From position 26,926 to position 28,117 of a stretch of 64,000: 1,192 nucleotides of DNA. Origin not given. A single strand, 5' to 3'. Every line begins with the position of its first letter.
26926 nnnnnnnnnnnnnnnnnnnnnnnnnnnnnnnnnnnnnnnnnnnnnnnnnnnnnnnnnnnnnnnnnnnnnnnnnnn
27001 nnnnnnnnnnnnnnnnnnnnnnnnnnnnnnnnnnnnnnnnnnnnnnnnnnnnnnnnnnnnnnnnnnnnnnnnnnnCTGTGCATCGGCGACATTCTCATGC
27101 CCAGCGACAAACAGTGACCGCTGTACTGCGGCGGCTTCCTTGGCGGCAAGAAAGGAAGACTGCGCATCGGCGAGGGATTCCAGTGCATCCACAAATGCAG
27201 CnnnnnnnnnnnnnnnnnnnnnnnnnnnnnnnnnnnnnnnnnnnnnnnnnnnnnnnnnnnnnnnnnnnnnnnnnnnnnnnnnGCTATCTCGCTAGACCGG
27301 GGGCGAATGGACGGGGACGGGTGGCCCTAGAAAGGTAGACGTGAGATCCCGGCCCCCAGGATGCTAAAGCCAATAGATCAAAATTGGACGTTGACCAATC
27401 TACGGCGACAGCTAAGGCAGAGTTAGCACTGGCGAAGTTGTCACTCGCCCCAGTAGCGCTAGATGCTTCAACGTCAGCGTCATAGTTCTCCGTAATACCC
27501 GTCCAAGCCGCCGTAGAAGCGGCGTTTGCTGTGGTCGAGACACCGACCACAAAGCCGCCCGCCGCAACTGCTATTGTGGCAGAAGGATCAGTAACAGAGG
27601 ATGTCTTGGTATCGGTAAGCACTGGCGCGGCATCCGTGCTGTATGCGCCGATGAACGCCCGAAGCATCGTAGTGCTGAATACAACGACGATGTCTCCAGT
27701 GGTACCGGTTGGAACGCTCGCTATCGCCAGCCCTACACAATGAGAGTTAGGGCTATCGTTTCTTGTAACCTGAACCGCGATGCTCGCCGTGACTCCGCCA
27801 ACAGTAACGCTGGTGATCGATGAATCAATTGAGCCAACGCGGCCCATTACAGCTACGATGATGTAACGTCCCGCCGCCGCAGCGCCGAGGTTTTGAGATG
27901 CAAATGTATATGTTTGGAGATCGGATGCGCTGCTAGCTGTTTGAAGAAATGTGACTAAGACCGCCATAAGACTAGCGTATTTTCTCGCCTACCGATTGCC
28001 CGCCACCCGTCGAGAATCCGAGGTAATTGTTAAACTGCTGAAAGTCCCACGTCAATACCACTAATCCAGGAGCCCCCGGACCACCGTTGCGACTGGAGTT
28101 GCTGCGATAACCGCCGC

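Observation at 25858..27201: Fibre gene built from 32 perfectly in-register 14-residue (42-bp) repeats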

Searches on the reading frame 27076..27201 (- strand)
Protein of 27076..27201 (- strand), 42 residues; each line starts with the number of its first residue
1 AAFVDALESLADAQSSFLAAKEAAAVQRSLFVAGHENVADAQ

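Call 24: find_homologous_proteins(query=A1, max_evalue=0.001)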
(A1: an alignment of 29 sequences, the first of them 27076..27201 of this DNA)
Query A1 (29 sequences): 379 candidates shared short words with the query, none scored E <= 0.001.
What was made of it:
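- Tried and rejected: It found no significant hit, which I read as a tool limitation (call 24).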

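Call 25: search_solved_structures(query=A1, max_evalue=10, show_alignments=3)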
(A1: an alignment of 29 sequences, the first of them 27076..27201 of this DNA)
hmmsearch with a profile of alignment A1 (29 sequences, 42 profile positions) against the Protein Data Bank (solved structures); distinct sequences matched with E-value up to 10: 0.

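Call 33: search_protein_representatives(alignment_id=A1)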
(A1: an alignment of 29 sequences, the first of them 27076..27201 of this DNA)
Query: 29 sequences, 42 profile positions. Proteins with E-value up to 0.001 (for the whole library): 184; up to 1e-10: 116; up to 1e-30: 41. The best 150 are listed.
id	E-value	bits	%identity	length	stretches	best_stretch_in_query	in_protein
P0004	1.6e-160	536.5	-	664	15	1-41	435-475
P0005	7.9e-108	367.8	-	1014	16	1-42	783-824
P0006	6.6e-107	364.9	-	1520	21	1-41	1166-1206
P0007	4.6e-104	355.8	-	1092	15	1-40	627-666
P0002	4.4e-101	346.2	-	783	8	1-42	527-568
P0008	7.1e-96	329.6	-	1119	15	2-40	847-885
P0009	2.8e-94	324.5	-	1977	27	2-42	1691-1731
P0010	2.0e-93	321.7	-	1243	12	1-42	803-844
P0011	3.6e-90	311.3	-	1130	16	1-41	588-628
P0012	5.8e-90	310.6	-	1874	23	2-42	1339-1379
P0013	6.5e-86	297.7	-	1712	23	2-42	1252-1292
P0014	1.2e-80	280.8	-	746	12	1-42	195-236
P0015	1.8e-80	280.3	-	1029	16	2-42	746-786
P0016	9.3e-78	271.6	-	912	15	1-42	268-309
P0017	5.2e-77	269.2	-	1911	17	2-41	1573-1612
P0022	5.4e-60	214.7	-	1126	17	1-36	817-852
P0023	7.6e-57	204.7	-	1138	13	1-42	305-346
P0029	7.7e-47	172.6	-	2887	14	3-41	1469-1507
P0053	1.1e-25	105.0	-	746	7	1-40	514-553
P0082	2.7e-17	78.0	-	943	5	2-35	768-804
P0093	2.3e-15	71.9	-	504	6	10-35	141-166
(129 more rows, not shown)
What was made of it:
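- On The 14-residue 'AYL' repeat family defined in this session: The profile retrieves 184 clusters (call 33).
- Family size: 184 clusters at E<=1e-3 and 116 at E<=1e-10, in proteins of up to 2887 aa (call 33).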

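Call 40: search_protein_families(library=pfam, proteins=[P0004, P0005, P0006, P0007, P0008, P0010, P0011, P0013], max_evalue=0.01)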
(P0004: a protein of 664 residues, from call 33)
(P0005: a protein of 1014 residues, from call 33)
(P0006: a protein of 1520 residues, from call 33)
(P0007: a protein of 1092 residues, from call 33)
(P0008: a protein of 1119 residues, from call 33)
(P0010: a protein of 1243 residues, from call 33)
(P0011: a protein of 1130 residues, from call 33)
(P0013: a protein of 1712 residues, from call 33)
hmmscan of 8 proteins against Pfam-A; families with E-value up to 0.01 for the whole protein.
P0004 (664 aa): 0 families

P0005 (1014 aa): 1 family
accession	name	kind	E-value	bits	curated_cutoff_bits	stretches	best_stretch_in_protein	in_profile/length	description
PF21987.2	YajR_YAM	-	0.00094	19.3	26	0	961-974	31-43/56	YajR YAM domain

P0006 (1520 aa): 0 families

P0007 (1092 aa): 1 family
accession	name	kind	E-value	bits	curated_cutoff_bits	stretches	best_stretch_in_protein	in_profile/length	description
PF12815.12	CTD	-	0.0086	17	25.4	0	641-700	16-70/72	Spt5 C-terminal nonapeptide repeat binding Spt4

P0008 (1119 aa): 0 families

P0010 (1243 aa): 0 families

P0011 (1130 aa): 0 families

P0013 (1712 aa): 2 families
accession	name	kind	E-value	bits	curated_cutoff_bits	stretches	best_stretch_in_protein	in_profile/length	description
PF02736.25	Myosin_N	-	1.7e-12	47.4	27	0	515-527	9-21/45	Myosin N-terminal SH3-like domain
PF22896.3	OB_RNR_1st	-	3.8e-10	40.3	28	0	241-259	41-59/99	Ribonuclease R, OB first domain, N-terminal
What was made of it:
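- On YadA-like head repeat (PF05658) and Pfam phage fibre repeats (PF03335, PF03406): The eight top relatives give only spurious sub-threshold or biased hits (call 40).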

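Call 41: search_protein_families(library=phrogs, proteins=[P0004, P0005, P0006, P0007, P0008, P0010, P0011, P0013], max_evalue=0.001)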
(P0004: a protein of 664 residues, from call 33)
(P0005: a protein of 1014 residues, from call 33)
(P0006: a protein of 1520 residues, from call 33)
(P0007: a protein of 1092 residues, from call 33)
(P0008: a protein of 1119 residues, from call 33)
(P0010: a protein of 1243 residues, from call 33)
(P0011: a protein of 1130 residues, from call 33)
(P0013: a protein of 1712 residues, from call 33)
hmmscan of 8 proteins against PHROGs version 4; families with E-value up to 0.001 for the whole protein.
P0004 (664 aa): 2 families
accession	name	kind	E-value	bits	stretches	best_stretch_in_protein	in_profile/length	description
phrog_25148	-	unknown function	1.3e-12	48.4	0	439-459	23-41/61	-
phrog_30105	-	unknown function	0.00062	20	0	357-439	7-89/307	-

P0005 (1014 aa): 0 families

P0006 (1520 aa): 1 family
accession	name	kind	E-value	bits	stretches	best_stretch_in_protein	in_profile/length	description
phrog_15581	-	unknown function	0.00056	21.3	0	1087-1129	65-107/114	-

P0007 (1092 aa): 0 families

P0008 (1119 aa): 3 families
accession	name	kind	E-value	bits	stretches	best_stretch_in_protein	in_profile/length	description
phrog_30105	-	unknown function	1.1e-06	29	0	842-924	11-93/307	-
phrog_26607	-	unknown function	1.5e-05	26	0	778-850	15-84/116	-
phrog_37611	-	unknown function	0.00012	23.5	0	762-785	37-60/117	-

P0010 (1243 aa): 0 families

P0011 (1130 aa): 0 families

P0013 (1712 aa): 1 family
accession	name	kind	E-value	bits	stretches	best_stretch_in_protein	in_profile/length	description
phrog_26607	-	unknown function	4.6e-05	24.4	0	1382-1409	57-84/116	-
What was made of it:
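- On PHROG / NCBIfam annotated tail-fibre families: Relatives hit only unknown-function PHROGs 25148, 30105, 26607, 15581 and 37611 (call 41).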

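Call 42: search_dna_similar(query=P0013, collection=phages, mode=protein, max_rows=25, max_evalue=0.001)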
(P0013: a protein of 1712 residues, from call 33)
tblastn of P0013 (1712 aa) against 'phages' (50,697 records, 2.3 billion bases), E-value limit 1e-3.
Records with a match: 6; places in all: 6; records where one place covers at least 80% of the query: 0.
Best place of each record, by identity: <60% 6.
By first word of the organism name: Streptomyces 6.
By host as written in the record: Streptomyces lividans JI 1326 6.
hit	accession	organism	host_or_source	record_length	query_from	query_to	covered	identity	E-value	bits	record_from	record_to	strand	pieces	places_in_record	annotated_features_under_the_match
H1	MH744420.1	Streptomyces phage Kromp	Streptomyces lividans JI 1326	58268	559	760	12%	31.9%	9e-5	54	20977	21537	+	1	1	22: hypothetical protein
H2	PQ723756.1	Streptomyces phage Ponzi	Streptomyces lividans JI 1326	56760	556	724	10%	31.5%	9e-7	60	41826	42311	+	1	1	58: glycoside hydrolase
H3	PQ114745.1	Streptomyces phage Spocter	Streptomyces lividans JI 1326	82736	543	717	10%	27.8%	9e-7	60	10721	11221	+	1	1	13: hypothetical protein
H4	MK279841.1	Streptomyces phage Hiyaa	Streptomyces lividans JI 1326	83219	543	717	10%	27.8%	9e-7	60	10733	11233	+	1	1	13: minor tail protein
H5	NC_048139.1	Streptomyces phage Hiyaa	Streptomyces lividans JI 1326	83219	543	717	10%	27.8%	9e-7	60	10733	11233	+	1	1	13: minor tail protein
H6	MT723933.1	Streptomyces phage Keanu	Streptomyces lividans JI 1326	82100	559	718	9%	30.1%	2e-4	52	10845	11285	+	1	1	13: hypothetical protein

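Call 48: find_homologous_proteins(query=P0004, max_evalue=0.00001)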
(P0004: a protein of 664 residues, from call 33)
Query P0004 (664 aa): 73 proteins with E <= 0.00001 among 8000 candidates.
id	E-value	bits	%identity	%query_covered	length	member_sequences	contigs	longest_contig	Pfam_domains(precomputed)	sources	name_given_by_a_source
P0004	0.0e+0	1385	100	100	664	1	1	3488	-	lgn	-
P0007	5.0e-123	430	50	44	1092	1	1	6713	-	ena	-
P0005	5.8e-123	430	51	47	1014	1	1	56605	-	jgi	-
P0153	4.9e-118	414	55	46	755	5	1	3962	-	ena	-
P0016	1.5e-117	412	51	46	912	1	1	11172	-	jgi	jgi:hypothetical protein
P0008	5.2e-101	357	47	46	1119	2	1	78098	-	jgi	jgi:hypothetical protein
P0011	2.0e-100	355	46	39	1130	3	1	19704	-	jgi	jgi:hypothetical protein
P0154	1.2e-98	350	51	46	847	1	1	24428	-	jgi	jgi:hypothetical protein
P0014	3.7e-96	341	49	39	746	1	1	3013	-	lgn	-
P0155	2.1e-93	332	47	42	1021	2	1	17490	-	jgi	jgi:hypothetical protein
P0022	6.5e-91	324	35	46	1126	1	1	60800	-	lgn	-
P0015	2.4e-86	309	45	46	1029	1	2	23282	-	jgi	-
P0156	6.7e-85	304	52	51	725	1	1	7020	-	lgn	-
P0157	1.9e-82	296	47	58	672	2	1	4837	-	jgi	jgi:hypothetical protein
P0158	2.2e-82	296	55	46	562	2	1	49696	-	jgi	jgi:hypothetical protein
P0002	2.3e-75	273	50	40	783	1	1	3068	-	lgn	-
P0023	2.3e-72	263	40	46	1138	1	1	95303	PF19815.5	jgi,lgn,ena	-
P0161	2.2e-66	243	47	51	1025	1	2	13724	PF13385.14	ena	-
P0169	6.2e-57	212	44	51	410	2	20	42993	-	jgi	jgi:hypothetical protein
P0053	4.8e-41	159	46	33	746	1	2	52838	-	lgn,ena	-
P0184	2.1e-23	101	41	38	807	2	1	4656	PF21722.5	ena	-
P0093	6.4e-23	99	38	23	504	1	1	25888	-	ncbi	-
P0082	8.6e-18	83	36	17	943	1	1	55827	PF14099.14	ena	-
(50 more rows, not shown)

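Call 49: find_encoding_contigs(protein=P0008, flank=10000, max_places=1)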
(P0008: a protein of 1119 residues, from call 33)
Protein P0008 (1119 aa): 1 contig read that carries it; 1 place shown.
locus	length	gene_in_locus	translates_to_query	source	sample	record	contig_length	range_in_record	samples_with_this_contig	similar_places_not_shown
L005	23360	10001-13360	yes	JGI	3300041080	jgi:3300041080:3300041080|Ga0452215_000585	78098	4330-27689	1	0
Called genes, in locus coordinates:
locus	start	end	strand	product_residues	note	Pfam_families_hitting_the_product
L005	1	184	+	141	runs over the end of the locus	-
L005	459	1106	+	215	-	-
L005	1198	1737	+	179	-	-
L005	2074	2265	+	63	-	-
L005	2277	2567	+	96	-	-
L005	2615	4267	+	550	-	-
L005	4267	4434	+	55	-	-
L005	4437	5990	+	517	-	PF05133:SPP1_portal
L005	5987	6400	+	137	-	-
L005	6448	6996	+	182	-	-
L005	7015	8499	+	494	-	PF01209:Ubie_methyltran (weak), PF05891:Methyltransf_PK (weak), PF13489:Methyltransf_23, PF02353:CMAS (weak), PF08241:Methyltransf_11, PF08242:Methyltransf_12, PF13649:Methyltransf_25, PF13847:Methyltransf_31 (faint)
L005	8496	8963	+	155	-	-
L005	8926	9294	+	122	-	-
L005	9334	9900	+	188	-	-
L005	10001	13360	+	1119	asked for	-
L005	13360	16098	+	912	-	-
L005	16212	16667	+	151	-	-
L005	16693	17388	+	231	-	-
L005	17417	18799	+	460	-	-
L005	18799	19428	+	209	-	PF24175:SU10_adaptor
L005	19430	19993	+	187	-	-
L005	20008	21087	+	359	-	PF18906:Phage_tube_2 (weak)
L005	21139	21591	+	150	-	-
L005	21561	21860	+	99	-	-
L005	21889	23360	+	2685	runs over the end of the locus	-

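Call 50: find_encoding_contigs(protein=P0022, flank=10000, max_places=1)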
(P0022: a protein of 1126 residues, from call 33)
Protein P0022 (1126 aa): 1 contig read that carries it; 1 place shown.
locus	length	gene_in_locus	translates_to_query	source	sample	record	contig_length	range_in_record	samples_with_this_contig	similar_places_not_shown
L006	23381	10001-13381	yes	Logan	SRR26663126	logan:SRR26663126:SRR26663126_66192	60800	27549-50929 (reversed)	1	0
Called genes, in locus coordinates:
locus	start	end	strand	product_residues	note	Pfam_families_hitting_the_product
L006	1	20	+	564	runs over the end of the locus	-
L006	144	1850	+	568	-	PF05133:SPP1_portal (faint)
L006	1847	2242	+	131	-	-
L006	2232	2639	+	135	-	-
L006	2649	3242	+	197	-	-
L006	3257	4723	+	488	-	PF13489:Methyltransf_23, PF05891:Methyltransf_PK (weak), PF08241:Methyltransf_11 (weak), PF08242:Methyltransf_12 (weak), PF13649:Methyltransf_25 (weak)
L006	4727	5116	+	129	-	-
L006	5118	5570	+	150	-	-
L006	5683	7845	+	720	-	-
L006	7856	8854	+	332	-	-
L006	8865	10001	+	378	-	-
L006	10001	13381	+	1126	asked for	-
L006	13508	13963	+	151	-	-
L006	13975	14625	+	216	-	-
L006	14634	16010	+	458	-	-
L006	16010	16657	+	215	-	PF24175:SU10_adaptor (weak)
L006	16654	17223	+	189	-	-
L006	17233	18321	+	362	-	PF18906:Phage_tube_2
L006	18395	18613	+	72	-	-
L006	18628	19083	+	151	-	-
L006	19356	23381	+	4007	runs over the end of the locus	-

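Call 51: find_encoding_contigs(protein=P0169, flank=10000, max_places=2)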
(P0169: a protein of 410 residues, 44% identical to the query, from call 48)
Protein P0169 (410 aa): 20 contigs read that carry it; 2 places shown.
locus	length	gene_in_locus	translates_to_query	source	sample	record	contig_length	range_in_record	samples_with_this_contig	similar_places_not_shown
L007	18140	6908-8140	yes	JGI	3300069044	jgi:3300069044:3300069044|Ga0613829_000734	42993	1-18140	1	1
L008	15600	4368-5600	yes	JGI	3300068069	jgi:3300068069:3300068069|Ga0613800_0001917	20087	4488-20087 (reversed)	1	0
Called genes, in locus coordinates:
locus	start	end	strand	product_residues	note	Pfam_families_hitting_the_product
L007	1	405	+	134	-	?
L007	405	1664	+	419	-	-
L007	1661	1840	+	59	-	-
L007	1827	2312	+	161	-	PF07486:Hydrolase_2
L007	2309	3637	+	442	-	-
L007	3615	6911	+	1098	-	PF00041:fn3, PF25059:FN3_DSCAM-DSCAML_C (faint), PF12708:Pect-lyase_RHGA_epim (weak), PF00041:fn3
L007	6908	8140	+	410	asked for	-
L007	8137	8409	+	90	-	-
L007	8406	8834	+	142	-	-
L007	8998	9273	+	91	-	-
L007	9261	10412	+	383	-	PF14099:Polysacc_lyase (faint)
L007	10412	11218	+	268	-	-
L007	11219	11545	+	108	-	-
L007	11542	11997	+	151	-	-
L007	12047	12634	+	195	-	-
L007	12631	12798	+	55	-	-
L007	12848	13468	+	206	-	PF00089:Trypsin (faint), PF13365:Trypsin_2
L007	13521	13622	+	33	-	-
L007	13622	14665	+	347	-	-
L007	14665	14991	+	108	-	-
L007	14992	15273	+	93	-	-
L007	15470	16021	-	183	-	-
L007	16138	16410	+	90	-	-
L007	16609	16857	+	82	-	PF13392:HNH_3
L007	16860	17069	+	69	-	-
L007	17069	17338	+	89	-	-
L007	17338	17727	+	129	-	-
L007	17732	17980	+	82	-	-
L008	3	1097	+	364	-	?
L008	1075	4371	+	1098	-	PF00041:fn3, PF25059:FN3_DSCAM-DSCAML_C (faint), PF12708:Pect-lyase_RHGA_epim (weak), PF00041:fn3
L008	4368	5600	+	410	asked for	-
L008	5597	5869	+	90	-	-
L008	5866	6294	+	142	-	-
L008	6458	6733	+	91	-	-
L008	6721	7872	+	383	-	PF14099:Polysacc_lyase (faint)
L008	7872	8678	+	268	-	-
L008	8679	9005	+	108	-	-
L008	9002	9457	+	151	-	-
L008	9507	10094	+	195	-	-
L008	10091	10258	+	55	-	-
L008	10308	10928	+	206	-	PF00089:Trypsin (faint), PF13365:Trypsin_2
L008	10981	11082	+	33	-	-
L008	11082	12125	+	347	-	-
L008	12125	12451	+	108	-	-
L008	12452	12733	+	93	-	-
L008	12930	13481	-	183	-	-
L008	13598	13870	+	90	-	-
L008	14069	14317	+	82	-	PF13392:HNH_3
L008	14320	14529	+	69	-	-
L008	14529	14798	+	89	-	-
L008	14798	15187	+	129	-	-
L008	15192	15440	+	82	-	-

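Call 60: search_protein_families(library=pfam, proteins=[P0023, P0161, P0082, P0184, P0093, P0169, P0158, P0053], max_evalue=0.001)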
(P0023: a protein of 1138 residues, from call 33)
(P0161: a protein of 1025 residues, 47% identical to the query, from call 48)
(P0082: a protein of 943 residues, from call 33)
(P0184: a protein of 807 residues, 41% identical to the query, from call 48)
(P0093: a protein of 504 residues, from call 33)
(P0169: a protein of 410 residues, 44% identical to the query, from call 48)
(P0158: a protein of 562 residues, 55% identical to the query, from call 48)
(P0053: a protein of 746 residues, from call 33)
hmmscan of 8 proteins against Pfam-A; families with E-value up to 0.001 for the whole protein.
P0023 (1138 aa): 2 families
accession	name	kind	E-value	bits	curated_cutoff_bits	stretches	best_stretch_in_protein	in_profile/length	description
PF19815.4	DUF6298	-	4.5e-10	39.4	28.1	1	439-610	201-370/487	Family of unknown function (DUF6298)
PF12904.13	Collagen_bind_2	-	4.2e-05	23.7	22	1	740-803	25-89/92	Putative collagen-binding domain of a collagenase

P0161 (1025 aa): 2 families
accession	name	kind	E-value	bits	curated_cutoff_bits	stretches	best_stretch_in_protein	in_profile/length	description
PF13385.13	Laminin_G_3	-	2.3e-20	73.7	27.6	1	6-164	1-150/151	Concanavalin A-like lectin/glucanases superfamily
PF00354.24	Pentaxin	-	0.00023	21.3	25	1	24-179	26-175/194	Pentaxin family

P0082 (943 aa): 1 family
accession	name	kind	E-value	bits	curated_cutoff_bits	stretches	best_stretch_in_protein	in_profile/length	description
PF14099.13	Polysacc_lyase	-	1.3e-06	28.9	29.9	0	690-752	150-210/210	Polysaccharide lyase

P0184 (807 aa): 1 family
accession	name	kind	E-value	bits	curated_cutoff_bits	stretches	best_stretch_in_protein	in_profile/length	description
PF21722.4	Gly_rich_2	-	3.1e-25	90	24.3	1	24-258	3-225/226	Glycine-rich domain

P0093 (504 aa): 0 families

P0169 (410 aa): 0 families

P0158 (562 aa): 0 families

P0053 (746 aa): 0 families
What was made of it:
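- Laminin_G_3, Polysacc_lyase and DUF6298 plus Collagen_bind_2 in P0161, P0082 and P0023 (calls 48, 60). Relatives fuse the repeat to extracellular-glycan-type domains (calls 48, 60).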

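Call 75: search_protein_families(library=phrogs, proteins=[L005:13360-16098:+, L005:16212-16667:+, L005:16693-17388:+, L005:17417-18799:+, L005:9334-9900:+, L005:8496-8963:+, L005:2615-4267:+, L005:7015-8499:+, L005:19430-19993:+], max_evalue=0.001)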
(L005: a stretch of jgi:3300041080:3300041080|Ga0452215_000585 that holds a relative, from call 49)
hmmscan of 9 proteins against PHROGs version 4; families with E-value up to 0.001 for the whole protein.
L005:13360-16098:+ (912 aa): 1 family
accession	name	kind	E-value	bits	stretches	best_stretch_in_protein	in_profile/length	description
phrog_30105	-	unknown function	2.6e-08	34.4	0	645-762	6-120/307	-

L005:16212-16667:+ (151 aa): 1 family
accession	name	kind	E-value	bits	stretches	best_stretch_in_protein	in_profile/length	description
phrog_4042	-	unknown function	2.8e-07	31.5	1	47-99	44-96/129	-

L005:16693-17388:+ (231 aa): 1 family
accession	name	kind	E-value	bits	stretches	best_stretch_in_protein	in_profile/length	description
phrog_172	-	head and packaging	0.00061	20.9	1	10-193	14-196/229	head scaffolding protein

L005:17417-18799:+ (460 aa): 1 family
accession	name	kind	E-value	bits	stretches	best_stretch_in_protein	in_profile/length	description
phrog_1357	-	head and packaging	2.5e-13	50.7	1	87-304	103-296/356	major head protein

L005:9334-9900:+ (188 aa): 0 families

L005:8496-8963:+ (155 aa): 0 families

L005:2615-4267:+ (550 aa): 0 families

L005:7015-8499:+ (494 aa): 5 families
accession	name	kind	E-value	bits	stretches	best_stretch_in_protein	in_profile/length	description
phrog_1574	-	unknown function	7.8e-10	39.9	1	77-234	82-229/240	-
phrog_22502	-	other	3.2e-07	31.4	1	345-453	71-176/276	methyltransferase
phrog_4752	-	other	3.5e-07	30.7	1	329-460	36-165/241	tRNA methyltransferase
phrog_12406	-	moron, auxiliary metabolic gene and host takeover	1.4e-06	28.9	1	84-244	65-204/242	glycosyltransferase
phrog_6636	-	other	0.0001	22.8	1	412-482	68-142/177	methyltransferase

L005:19430-19993:+ (187 aa): 0 families

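Call 78: search_protein_families(library=pfam, proteins=[L005:6448-6996:+], max_evalue=0.1)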
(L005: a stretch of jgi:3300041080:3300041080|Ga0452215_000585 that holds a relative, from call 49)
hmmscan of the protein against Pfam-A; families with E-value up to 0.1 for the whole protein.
L005:6448-6996:+ (182 aa): 0 families

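Call 87: search_protein_families(library=ncbifam, proteins=[P0004], max_evalue=0.01)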
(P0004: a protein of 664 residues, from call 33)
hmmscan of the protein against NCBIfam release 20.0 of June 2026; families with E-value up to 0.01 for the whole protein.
P0004 (664 aa): 1 family
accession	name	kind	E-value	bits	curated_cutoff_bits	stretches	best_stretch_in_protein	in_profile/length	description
NF008624.1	PRK11611.1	equivalog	1.8e-10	40.4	295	0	420-464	169-213/258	enhanced serine sensitivity protein SseB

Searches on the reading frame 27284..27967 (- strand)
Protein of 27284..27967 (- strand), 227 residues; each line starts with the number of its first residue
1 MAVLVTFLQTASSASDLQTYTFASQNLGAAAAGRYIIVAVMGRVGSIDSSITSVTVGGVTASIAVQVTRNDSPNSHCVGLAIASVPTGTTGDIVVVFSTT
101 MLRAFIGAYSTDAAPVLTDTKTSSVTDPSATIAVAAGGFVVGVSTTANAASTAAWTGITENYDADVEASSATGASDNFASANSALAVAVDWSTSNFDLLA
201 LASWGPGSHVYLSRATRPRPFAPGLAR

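Call 7: search_protein_families(library=pfam, proteins=[window:27284-27967:-], max_evalue=0.01)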
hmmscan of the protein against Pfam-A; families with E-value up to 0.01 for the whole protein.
window:27284-27967:- (227 aa): 0 families

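Call 8: search_protein_families(library=phrogs, proteins=[window:27284-27967:-], max_evalue=0.01)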
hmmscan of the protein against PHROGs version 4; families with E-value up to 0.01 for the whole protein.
window:27284-27967:- (227 aa): 0 families

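Call 78: search_protein_families(library=pfam, proteins=[window:27284-27967:-], max_evalue=0.1)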
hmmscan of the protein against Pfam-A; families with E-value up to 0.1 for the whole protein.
window:27284-27967:- (227 aa): 0 families

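Call 87: search_protein_families(library=ncbifam, proteins=[window:27284-27967:-], max_evalue=0.01)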
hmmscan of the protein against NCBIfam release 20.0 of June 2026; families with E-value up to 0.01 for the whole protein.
window:27284-27967:- (227 aa): 0 families
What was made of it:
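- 27284..27967 (-): 227-aa protein of unknown function. Its position suggests translational coupling to the repeat gene. No family match (calls 7, 8, 78, 87).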
